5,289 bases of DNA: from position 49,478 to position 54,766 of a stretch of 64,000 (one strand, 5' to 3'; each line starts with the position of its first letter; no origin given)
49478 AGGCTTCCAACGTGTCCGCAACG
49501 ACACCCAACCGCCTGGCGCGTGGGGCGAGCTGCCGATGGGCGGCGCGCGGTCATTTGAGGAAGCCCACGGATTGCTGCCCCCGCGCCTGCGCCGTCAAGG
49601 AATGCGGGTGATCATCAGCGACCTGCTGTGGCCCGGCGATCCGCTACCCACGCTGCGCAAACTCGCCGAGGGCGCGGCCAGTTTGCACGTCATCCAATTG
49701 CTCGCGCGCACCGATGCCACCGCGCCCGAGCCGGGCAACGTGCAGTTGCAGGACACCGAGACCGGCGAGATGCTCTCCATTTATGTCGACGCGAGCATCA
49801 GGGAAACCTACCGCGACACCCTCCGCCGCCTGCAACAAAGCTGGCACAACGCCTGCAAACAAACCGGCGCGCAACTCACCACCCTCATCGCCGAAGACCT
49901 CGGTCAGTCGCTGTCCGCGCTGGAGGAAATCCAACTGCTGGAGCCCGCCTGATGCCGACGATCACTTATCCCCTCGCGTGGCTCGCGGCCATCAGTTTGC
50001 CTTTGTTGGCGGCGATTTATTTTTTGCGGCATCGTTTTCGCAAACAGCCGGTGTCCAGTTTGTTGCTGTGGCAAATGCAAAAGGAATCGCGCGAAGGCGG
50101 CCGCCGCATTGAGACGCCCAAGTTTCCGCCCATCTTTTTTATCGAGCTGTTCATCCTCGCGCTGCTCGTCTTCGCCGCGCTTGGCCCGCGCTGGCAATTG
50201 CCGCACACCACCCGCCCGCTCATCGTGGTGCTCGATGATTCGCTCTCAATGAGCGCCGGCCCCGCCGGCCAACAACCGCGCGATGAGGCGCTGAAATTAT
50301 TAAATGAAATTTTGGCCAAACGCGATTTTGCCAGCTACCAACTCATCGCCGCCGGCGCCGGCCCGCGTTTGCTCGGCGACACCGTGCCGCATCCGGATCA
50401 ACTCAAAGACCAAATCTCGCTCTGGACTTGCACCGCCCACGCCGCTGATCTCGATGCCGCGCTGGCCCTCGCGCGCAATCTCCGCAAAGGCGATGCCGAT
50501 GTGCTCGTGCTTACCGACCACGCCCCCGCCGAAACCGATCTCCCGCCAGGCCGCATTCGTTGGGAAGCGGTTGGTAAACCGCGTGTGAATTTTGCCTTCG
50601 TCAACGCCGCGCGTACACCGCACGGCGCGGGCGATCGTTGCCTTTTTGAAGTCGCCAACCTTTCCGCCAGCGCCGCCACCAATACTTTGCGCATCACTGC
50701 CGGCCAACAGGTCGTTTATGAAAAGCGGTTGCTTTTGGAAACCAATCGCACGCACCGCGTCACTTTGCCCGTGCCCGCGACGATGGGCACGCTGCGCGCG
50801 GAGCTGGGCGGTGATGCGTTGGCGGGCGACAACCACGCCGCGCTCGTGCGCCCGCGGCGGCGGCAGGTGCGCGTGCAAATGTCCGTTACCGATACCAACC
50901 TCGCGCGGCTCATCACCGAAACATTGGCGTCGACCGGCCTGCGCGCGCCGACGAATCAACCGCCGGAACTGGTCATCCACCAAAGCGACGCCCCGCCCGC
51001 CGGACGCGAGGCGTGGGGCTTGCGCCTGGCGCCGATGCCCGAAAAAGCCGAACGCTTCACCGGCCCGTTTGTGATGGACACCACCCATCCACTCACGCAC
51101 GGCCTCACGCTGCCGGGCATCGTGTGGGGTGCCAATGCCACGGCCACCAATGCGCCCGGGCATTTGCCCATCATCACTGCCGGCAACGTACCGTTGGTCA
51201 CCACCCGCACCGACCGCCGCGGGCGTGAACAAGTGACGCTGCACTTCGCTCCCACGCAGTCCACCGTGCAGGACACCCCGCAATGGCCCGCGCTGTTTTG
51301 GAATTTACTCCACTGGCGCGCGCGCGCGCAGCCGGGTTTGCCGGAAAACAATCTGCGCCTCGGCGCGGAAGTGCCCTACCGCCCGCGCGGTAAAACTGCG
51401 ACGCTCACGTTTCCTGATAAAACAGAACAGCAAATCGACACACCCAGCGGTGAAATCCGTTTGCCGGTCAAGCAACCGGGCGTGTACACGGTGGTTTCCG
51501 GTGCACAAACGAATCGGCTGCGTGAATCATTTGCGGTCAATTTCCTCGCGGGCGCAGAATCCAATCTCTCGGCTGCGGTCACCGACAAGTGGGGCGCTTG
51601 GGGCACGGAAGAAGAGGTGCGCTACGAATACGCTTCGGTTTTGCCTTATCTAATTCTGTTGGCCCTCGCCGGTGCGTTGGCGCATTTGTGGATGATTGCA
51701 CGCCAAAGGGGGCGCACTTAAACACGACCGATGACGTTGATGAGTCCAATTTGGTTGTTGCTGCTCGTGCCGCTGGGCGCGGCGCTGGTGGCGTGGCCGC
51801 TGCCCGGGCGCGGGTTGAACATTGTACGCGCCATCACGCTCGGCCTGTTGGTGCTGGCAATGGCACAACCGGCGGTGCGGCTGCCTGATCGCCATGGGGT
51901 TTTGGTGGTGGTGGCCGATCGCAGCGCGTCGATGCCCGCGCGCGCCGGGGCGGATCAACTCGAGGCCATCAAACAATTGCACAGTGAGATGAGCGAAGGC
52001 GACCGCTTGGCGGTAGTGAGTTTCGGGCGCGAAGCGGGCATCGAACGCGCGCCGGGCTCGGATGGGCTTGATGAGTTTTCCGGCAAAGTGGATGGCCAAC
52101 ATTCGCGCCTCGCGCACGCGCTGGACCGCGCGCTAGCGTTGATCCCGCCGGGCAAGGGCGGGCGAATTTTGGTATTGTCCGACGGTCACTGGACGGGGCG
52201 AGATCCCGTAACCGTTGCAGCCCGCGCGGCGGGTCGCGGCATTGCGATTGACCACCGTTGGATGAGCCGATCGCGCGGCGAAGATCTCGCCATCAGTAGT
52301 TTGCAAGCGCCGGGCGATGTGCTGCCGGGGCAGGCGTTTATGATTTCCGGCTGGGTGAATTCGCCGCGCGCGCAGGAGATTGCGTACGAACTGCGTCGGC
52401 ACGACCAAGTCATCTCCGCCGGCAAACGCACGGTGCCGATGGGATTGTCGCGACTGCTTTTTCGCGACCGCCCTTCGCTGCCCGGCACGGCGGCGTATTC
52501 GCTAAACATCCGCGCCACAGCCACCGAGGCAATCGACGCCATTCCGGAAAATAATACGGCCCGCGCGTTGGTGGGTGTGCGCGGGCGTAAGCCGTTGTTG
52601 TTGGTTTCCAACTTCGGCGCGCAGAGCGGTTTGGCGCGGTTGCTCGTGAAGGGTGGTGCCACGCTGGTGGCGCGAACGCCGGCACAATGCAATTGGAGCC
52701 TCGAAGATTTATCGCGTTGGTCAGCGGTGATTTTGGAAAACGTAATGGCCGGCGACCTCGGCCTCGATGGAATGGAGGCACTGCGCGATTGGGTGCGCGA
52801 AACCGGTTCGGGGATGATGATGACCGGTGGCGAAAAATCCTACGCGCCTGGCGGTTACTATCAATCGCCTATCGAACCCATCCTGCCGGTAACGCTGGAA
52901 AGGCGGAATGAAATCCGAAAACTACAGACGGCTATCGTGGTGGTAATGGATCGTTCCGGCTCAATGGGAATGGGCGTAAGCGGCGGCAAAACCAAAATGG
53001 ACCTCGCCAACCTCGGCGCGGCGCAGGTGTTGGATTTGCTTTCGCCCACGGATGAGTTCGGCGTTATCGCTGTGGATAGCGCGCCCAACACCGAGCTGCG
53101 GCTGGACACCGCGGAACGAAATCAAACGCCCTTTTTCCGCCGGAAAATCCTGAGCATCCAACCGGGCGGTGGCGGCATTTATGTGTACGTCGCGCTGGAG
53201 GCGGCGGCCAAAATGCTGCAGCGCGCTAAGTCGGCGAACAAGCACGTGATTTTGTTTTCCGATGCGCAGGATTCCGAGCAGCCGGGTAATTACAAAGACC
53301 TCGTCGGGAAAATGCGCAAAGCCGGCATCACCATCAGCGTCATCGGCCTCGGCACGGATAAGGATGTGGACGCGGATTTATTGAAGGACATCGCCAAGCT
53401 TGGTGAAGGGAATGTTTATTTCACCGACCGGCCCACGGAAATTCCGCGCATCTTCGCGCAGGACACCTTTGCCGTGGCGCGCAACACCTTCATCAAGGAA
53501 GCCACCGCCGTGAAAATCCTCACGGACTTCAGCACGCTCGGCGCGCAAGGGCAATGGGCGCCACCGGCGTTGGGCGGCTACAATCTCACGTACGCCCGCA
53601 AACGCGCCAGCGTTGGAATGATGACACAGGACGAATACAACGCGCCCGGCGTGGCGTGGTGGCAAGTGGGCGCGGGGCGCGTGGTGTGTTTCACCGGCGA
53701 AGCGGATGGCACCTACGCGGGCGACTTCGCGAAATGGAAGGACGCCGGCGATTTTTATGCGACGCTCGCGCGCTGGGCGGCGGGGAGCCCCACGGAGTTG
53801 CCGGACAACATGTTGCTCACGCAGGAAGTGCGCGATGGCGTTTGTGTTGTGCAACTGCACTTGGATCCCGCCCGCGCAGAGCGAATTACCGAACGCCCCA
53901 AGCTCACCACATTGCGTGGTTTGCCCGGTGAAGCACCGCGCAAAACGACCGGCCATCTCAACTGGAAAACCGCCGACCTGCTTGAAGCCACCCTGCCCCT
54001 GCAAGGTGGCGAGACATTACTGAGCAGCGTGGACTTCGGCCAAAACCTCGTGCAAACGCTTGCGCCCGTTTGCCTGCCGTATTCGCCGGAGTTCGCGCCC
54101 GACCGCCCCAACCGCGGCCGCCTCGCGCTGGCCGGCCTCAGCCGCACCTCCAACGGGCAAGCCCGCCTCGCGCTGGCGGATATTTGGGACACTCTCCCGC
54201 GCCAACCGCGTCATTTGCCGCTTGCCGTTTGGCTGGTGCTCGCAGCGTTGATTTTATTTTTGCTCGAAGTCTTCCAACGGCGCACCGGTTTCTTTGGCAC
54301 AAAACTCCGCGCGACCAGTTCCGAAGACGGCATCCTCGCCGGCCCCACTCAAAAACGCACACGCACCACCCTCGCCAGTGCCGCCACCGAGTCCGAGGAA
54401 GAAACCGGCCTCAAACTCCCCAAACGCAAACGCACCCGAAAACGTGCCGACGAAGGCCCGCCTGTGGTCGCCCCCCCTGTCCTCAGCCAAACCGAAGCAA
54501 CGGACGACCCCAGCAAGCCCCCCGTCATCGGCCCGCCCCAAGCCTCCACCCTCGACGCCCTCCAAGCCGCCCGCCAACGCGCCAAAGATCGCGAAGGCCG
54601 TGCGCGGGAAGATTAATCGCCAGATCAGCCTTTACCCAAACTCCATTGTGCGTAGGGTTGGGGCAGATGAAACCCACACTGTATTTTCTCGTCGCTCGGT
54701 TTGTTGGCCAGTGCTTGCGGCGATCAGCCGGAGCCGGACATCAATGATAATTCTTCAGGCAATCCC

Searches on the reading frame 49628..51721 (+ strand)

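Call 86: search_protein_families(library=pfam, proteins=[window:49628-51721:+], max_evalue=0.00001)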
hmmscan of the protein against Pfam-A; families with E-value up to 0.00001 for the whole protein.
window:49628-51721:+ (697 aa): 2 families
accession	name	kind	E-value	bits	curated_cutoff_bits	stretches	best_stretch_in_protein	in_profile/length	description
PF13519.12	VWA_2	-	1.2e-08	35.9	27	1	198-297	1-105/107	von Willebrand factor type A domain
PF07584.16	BatA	-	9e-06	26.5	25.9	1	109-187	1-77/77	Aerotolerance regulator N-terminal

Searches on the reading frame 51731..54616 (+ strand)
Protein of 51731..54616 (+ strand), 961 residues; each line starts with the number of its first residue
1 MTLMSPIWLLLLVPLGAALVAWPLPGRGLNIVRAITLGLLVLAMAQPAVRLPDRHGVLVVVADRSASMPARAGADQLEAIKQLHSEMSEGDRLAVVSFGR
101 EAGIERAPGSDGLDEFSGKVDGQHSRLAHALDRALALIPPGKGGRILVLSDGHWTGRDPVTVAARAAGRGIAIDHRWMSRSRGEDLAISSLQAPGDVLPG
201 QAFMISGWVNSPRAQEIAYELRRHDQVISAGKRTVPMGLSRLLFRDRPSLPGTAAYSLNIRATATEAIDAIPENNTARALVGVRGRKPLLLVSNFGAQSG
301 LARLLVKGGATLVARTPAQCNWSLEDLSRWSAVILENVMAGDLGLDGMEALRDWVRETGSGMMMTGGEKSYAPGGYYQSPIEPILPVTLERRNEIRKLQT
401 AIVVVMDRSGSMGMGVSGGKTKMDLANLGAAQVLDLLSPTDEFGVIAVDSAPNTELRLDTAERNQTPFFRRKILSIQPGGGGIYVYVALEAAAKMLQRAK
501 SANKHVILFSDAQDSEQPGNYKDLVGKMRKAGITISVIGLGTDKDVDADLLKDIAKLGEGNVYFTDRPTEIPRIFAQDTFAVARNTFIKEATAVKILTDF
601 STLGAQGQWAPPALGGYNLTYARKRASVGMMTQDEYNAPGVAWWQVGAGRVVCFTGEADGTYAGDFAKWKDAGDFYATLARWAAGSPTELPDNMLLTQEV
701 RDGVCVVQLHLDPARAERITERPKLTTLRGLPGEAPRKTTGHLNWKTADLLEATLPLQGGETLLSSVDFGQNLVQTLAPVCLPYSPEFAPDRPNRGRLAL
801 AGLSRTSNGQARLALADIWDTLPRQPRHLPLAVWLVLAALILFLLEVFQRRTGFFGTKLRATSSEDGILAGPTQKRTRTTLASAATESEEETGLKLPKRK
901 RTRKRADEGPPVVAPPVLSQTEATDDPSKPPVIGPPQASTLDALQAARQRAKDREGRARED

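Call 86: search_protein_families(library=pfam, proteins=[window:51731-54616:+], max_evalue=0.00001)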
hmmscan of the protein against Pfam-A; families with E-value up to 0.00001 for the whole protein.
window:51731-54616:+ (961 aa): 4 families
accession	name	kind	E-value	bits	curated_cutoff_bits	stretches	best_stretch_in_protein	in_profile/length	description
PF13519.12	VWA_2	-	8.6e-24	84.7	27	2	402-512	1-106/107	von Willebrand factor type A domain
PF00092.34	VWA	-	5.1e-20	72.8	23.8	1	402-576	2-173/174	von Willebrand factor type A domain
PF13768.12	VWA_3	-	2.4e-11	44.4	27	1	401-564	2-155/155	von Willebrand factor type A domain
PF05762.20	VWA_CoxE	-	6e-07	29.5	26.4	0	475-535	122-182/222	VWA domain containing CoxE-like protein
